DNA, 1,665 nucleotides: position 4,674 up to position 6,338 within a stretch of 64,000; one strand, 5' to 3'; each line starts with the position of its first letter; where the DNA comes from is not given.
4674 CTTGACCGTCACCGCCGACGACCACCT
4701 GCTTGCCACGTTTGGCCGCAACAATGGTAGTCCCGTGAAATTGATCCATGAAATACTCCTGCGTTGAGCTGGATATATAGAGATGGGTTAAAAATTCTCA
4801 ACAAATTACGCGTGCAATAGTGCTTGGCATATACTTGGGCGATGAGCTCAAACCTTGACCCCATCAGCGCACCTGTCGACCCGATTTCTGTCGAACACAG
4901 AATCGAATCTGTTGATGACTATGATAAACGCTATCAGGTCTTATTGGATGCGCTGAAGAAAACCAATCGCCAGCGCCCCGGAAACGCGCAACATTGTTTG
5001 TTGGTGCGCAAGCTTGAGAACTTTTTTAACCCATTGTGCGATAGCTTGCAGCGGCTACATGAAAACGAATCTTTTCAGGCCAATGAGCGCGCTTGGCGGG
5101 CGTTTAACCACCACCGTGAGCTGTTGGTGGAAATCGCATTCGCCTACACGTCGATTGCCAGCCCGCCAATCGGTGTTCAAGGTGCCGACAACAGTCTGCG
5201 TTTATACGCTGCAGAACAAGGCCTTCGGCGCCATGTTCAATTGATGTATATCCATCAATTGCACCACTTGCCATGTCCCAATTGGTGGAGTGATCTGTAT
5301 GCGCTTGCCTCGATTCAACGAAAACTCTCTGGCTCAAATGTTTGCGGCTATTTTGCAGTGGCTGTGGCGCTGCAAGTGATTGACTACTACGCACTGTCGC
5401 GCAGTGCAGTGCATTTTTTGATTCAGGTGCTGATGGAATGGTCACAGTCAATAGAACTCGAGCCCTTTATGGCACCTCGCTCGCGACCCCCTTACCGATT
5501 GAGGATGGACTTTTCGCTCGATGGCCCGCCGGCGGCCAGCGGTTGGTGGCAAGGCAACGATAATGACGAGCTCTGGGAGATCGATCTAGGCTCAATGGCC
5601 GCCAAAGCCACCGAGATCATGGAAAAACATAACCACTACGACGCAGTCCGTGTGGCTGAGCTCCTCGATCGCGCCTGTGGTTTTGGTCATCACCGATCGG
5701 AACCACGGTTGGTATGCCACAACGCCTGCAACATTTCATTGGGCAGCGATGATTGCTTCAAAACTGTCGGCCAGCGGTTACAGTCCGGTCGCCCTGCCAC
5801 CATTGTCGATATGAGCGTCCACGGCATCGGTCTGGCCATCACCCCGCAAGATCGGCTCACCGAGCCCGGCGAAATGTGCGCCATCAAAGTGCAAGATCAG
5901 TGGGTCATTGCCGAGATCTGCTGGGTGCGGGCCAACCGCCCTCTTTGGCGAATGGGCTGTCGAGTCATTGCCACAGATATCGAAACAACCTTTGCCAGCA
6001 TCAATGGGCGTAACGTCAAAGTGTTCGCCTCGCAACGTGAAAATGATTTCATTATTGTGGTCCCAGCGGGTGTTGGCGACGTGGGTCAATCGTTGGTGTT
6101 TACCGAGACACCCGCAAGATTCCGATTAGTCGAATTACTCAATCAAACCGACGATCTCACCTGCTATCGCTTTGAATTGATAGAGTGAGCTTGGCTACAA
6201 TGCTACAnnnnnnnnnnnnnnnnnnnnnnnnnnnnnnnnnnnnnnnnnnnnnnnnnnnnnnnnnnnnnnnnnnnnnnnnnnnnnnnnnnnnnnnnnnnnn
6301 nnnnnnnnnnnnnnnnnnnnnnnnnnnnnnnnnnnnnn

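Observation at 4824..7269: PilZ c-di-GMP receptor with a large unrecognised N-terminal domain, next to an outer-membrane barrel with a giant Thr/Asn-rich loop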

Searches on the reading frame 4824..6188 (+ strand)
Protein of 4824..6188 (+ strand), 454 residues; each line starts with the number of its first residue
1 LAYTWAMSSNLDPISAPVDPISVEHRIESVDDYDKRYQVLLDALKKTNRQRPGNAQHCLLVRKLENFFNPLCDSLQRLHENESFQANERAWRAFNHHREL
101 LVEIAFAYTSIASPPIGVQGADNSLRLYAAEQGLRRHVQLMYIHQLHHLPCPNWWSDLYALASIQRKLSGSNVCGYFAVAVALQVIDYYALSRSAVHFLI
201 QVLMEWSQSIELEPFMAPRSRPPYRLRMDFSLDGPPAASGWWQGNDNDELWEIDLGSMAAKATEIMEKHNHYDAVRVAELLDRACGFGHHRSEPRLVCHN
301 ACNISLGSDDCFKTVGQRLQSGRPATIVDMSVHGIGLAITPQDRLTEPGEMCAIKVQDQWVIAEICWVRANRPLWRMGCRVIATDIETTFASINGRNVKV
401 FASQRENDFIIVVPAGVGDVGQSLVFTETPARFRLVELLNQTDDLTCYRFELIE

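Call 3: search_protein_families(library=pfam, proteins=[window:4824-6188:+], max_evalue=1)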
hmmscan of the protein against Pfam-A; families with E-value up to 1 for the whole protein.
window:4824-6188:+ (454 aa): 1 family
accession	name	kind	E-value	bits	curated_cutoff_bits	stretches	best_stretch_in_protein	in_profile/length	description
PF07238.19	PilZ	-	0.008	16.9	22.5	1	291-385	3-89/102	PilZ domain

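Call 4: search_protein_families(library=ncbifam, proteins=[window:4824-6188:+], max_evalue=1)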
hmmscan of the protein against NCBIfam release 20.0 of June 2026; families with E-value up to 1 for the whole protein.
window:4824-6188:+ (454 aa): 0 families

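Call 5: find_homologous_proteins(query=window:4824-6188:+, max_evalue=0.001)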
Query window:4824-6188:+ (454 aa): 1 proteins with E <= 0.001 among 6462 candidates.
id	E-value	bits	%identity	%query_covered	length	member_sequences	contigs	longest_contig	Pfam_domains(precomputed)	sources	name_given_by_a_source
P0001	0.0e+0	1039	99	99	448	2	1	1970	PF27104.1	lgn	-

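Call 9: find_encoding_contigs(protein=P0001, flank=10000, max_places=6)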
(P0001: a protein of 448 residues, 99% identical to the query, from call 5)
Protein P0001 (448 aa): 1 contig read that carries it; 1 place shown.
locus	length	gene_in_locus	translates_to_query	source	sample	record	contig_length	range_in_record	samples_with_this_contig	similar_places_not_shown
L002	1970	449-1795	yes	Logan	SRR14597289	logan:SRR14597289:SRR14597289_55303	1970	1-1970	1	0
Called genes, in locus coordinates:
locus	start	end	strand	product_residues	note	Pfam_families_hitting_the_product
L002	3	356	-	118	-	?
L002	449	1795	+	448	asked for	PF27104:FimW_N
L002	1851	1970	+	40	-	?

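Call 19: search_solved_structures(query=window:4842-6188:+, max_evalue=10, show_alignments=2)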
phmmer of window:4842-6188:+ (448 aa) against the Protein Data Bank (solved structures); distinct sequences matched with E-value up to 10: 3.
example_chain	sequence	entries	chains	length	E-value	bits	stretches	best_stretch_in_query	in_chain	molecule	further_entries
7n1s_A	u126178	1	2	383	0.38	12.7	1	250-293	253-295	Phosphodiesterase-nucleotide pyrophosphatase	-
2gsn_A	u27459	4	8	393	0.4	12.6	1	250-293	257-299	phosphodiesterase-nucleotide pyrophosphatase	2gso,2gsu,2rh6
7mw8_D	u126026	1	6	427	0.45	12.4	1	250-293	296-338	Phosphodiesterase-nucleotide pyrophosphatase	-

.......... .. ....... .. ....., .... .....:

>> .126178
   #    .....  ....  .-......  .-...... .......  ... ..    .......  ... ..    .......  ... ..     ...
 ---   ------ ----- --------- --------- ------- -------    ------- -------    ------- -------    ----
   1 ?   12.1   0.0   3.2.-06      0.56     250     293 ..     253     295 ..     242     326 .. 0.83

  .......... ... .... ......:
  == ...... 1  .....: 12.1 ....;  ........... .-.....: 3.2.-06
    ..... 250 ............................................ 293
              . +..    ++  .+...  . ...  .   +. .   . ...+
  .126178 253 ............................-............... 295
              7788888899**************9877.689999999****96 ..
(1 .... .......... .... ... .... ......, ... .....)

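Call 21: search_protein_representatives(protein=window:4824-6188:+)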
Query: 454 residues. Proteins with E-value up to 0.001 (for the whole library): 2; up to 1e-10: 1; up to 1e-30: 1. The best 2 are listed.
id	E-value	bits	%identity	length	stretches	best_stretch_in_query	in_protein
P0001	0.0e+00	1039.3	99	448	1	7-454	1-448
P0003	1.4e-04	37.2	28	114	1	346-454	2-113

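Call 29: find_homologous_proteins(query=A1, max_evalue=10)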
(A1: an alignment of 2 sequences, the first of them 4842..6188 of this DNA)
Query A1 (2 sequences) (448 aa, profile of the alignment): 2 proteins with E <= 10 among 6564 candidates.
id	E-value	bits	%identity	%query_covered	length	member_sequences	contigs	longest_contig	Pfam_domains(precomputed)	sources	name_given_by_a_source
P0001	0.0e+0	1029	99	100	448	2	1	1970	PF27104.1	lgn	-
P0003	3.8e-60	222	27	25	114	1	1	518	-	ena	-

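Call 37: predict_structure(protein=window:4842-6188:+)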
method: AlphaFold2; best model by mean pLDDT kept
length: 448 residues; sequences in the alignment: 1
mean_pLDDT: 49.1   pTM: 0.34
mean pLDDT of the five models: 49.1, 43.3, 37.9, 35.5, 34.2
residues with pLDDT >= 90: 0; 70-90: 53; 50-70: 172; < 50: 223
segments of 3 or more residues with pLDDT < 50: 1-11, 76-82, 110-113, 139-147, 162-310, 312-314, 316-342, 362-370
pLDDT, mean of each block of 10 residues (from residue 1): 35 51 64 79 71 74 60 48 53 66 63 56 60 53 46 52 44 41 35 39 26 26 24 28 29 38 36 33 24 25 40 45 36 38 53 57 43 57 67 68 69 61 68 62 73
secondary structure, 60 per line:
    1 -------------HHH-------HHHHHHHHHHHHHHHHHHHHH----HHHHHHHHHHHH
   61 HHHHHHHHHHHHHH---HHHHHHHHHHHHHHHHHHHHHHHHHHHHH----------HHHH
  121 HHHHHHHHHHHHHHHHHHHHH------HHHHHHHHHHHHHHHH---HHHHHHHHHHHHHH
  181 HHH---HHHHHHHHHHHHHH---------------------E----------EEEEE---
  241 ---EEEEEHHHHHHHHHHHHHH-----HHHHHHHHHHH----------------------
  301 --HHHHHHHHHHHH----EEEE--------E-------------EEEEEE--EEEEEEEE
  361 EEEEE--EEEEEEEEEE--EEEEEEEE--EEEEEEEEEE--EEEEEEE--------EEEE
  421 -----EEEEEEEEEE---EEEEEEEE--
elements in order: H24-44 H49-74 H78-106 H117-141 H148-163 H167-183 H187-200 E233-237 E244-248 H249-262 H268-278 H303-314 E319-322 E345-350 E353-365 E368-377 E380-387 E390-399 E402-408 E417-420 E426-435 E439-446

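Call 40: search_dna_similar(query=window:4842-6188:+, collection=plasmids, mode=protein, max_evalue=10, max_rows=20)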
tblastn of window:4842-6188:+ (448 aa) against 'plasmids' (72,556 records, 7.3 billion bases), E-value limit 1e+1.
Records with a match: 1; places in all: 1; records where one place covers at least 80% of the query: 0.
Best place of each record, by identity: <60% 1.
By first word of the organism name: Rhodococcus 1.
By predicted mobility (MOB-suite, as given by PLSDB): non-mobilizable 1.
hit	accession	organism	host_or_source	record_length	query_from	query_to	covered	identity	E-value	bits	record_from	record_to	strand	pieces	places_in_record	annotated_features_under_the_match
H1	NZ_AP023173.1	Rhodococcus qingshengii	-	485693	244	295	12%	42.1%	4e+0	38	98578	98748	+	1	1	fumarylacetoacetate hydrolase family protein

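Call 43: fold_search(model_id=the predicted structure, library=pdb)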
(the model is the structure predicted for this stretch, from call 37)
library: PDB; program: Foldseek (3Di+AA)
matches with E <= 10: 913; with E <= 0.001: 0
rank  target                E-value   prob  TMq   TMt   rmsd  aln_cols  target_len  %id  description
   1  7exe_B                2.5e-03  1.00  0.22  0.38   8.7       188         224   10  Crystal structure of mouse 14-3-3zeta in complex with doubly phosphorylated ADAM22 peptide (released 2021-11-24)
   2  8vyp_A                2.7e-03  1.00  0.20  0.34  16.1       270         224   10  Cryo-EM Structure of the BRAF V600E monomer (released 2025-05-28)
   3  9ew6_A                3.3e-03  0.99  0.18  0.28  10.4       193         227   11  Binary structure of 14-3-3s and BRAF phosphopeptide (pS365) (released 2025-04-16)
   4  2npm_B                3.8e-03  0.99  0.19  0.29  16.0       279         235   10  crystal structure of Cryptosporidium parvum 14-3-3 protein in complex with peptide (released 2006-11-07)
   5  8wf6_B                4.0e-03  0.99  0.20  0.34  15.7       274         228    9  14-3-3 zeta complexed with S559 phosphorylated peptide derived from GPIb alpha cytoplasmic domain (released 2024-09-25)
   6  8eq8_B                4.2e-03  1.00  0.23  0.39   8.8       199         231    8  The crystal structure of 14-3-3 Beta containing 3-nitrotyrosine at position Y130 (released 2023-01-25)
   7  4n7y_B                4.4e-03  0.99  0.20  0.34  15.7       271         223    9  Crystal structure of 14-3-3zeta in complex with a 8-carbon-linker cyclic peptide derived from ExoS (released 2014-02-19)
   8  4dx0_A                4.4e-03  0.99  0.20  0.31  16.3       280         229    8  Structure of the 14-3-3/PMA2 complex stabilized by a pyrazole derivative (released 2012-05-30)
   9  5okf_B                4.7e-03  0.99  0.20  0.33   9.7       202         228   10  CH1 chimera of human 14-3-3 sigma with the HSPB6 phosphopeptide in a conformation with self-bound phosphopeptides (released 2017-10-11)
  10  6f09_P                4.9e-03  0.99  0.20  0.33  15.4       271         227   10  Binary complex of 14-3-3 zeta with ubiquitin specific protease 8 (USP8) pSer718 peptide (released 2018-03-07)
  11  2bq0_B                5.2e-03  1.00  0.24  0.40   8.8       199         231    8  14-3-3 Protein Beta (Human) (released 2005-05-06)
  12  6t80_B                5.2e-03  0.99  0.19  0.32   9.6       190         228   10  Human 14-3-3 sigma fused to the AANAT peptide including phosphoserine-205 (released 2020-11-18)
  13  2v7d_B                5.7e-03  1.00  0.24  0.41   8.9       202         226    9  14-3-3 protein zeta in complex with Thr758 phosphorylated integrin beta2 peptide (released 2008-06-24)
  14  8wf6_C                5.7e-03  0.99  0.20  0.34  15.3       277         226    9  14-3-3 zeta complexed with S559 phosphorylated peptide derived from GPIb alpha cytoplasmic domain (released 2024-09-25)
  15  6bd1_A                5.7e-03  0.99  0.20  0.33  15.9       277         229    8  Complex of 14-3-3 theta with an IRSp53 peptide phosphorylated at S366 (released 2018-10-24)
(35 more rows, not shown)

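Call 48: search_protein_families(library=padloc, proteins=[window:4842-6188:+], max_evalue=1)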
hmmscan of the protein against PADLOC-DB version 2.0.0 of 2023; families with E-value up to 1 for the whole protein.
window:4842-6188:+ (448 aa): 0 families

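Call 49: search_protein_families(library=phrogs, proteins=[window:4842-6188:+], max_evalue=1)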
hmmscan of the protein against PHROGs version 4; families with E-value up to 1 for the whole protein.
window:4842-6188:+ (448 aa): 0 families

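Call 64: list_cluster_members(proteins=[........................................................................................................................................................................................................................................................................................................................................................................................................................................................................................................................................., window:4842-6188:+, window:6244-7269:+])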
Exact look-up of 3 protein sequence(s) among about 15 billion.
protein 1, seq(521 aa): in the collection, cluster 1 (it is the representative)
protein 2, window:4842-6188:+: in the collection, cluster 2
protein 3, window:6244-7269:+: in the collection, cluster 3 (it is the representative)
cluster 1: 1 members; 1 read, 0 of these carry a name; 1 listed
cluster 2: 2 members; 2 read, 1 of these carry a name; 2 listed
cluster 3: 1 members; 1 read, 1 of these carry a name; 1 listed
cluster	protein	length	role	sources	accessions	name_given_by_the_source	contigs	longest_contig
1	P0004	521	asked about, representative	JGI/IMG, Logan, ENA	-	-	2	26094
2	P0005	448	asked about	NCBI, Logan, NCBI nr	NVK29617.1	MAG: PilZ domain-containing protein [Gammaproteobacteria bacterium] | PilZ domain-containing protein [Gammaproteobacteria bacterium]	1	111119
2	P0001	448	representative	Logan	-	-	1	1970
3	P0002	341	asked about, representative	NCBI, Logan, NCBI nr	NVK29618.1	MAG: hypothetical protein HWE20_01350 [Gammaproteobacteria bacterium] | hypothetical protein [Gammaproteobacteria bacterium]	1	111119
